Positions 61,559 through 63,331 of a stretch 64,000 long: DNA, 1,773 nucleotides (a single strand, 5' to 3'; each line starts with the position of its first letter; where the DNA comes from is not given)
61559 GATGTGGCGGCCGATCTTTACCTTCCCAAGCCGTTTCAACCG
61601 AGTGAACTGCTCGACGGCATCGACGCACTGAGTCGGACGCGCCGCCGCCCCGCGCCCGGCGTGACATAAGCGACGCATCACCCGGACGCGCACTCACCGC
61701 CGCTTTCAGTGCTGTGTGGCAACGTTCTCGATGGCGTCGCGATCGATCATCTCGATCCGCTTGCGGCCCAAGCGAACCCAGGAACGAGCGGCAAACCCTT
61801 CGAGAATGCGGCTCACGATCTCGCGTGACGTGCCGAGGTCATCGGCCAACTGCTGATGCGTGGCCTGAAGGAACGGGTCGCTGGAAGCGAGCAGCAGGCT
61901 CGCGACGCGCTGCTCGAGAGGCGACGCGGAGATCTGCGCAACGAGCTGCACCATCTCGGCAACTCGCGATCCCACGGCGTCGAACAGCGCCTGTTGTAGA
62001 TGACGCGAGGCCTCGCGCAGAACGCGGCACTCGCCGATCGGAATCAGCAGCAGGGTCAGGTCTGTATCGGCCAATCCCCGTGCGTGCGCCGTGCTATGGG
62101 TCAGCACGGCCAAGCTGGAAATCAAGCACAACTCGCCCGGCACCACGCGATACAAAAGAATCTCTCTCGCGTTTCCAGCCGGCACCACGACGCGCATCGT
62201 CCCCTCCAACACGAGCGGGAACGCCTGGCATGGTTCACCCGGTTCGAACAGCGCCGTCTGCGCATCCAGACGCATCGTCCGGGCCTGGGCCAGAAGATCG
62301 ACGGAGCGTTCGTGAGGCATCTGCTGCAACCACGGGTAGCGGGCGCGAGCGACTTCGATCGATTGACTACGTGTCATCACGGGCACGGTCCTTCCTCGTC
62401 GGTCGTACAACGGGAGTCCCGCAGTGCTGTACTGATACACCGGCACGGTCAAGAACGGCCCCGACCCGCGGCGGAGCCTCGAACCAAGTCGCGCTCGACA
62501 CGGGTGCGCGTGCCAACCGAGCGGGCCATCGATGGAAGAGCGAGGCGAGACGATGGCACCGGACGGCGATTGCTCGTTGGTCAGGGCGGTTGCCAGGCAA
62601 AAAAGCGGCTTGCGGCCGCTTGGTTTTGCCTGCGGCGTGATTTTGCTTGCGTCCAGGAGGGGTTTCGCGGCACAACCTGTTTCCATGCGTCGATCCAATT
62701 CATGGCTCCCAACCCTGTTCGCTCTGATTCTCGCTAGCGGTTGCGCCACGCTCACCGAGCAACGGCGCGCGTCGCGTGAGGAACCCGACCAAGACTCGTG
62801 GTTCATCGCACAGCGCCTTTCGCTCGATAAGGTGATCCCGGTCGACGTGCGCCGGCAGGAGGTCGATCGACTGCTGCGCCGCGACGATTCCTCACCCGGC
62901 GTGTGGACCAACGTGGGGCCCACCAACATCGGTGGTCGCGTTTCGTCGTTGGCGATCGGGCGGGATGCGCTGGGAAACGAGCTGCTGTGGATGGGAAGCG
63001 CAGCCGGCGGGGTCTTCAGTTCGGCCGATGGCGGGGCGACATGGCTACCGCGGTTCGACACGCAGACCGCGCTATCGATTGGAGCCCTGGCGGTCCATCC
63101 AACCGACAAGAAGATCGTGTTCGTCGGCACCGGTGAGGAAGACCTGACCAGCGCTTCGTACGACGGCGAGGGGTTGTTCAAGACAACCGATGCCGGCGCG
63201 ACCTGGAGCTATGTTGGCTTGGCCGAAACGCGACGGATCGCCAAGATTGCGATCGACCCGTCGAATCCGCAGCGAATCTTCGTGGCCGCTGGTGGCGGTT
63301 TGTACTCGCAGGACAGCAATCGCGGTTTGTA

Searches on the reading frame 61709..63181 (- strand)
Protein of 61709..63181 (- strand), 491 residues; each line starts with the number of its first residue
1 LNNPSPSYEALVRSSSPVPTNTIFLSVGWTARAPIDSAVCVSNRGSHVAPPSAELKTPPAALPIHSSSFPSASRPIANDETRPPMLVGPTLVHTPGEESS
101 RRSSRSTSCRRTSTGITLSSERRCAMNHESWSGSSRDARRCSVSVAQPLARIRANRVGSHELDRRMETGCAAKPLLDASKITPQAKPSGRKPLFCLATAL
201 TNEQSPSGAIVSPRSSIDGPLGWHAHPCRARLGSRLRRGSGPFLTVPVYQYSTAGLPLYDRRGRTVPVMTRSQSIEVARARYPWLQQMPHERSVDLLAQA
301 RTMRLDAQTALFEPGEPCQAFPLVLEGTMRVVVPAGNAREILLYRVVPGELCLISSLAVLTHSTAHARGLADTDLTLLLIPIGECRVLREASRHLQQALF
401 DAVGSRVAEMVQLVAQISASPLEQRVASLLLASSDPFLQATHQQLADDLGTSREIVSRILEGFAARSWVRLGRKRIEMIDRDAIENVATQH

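Call 90: search_protein_families(library=pfam, proteins=[window:61709-63181:-], max_evalue=0.00001)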
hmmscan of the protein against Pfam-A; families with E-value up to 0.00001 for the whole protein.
window:61709-63181:- (491 aa): 2 families
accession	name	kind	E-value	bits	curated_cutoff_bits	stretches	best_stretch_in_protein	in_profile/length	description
PF13545.12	HTH_Crp_2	-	8.1e-12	45.4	27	1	424-485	1-68/70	Crp-like helix-turn-helix domain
PF00027.35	cNMP_binding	-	2.4e-07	31.1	27.5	1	304-382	3-79/89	Cyclic nucleotide-binding domain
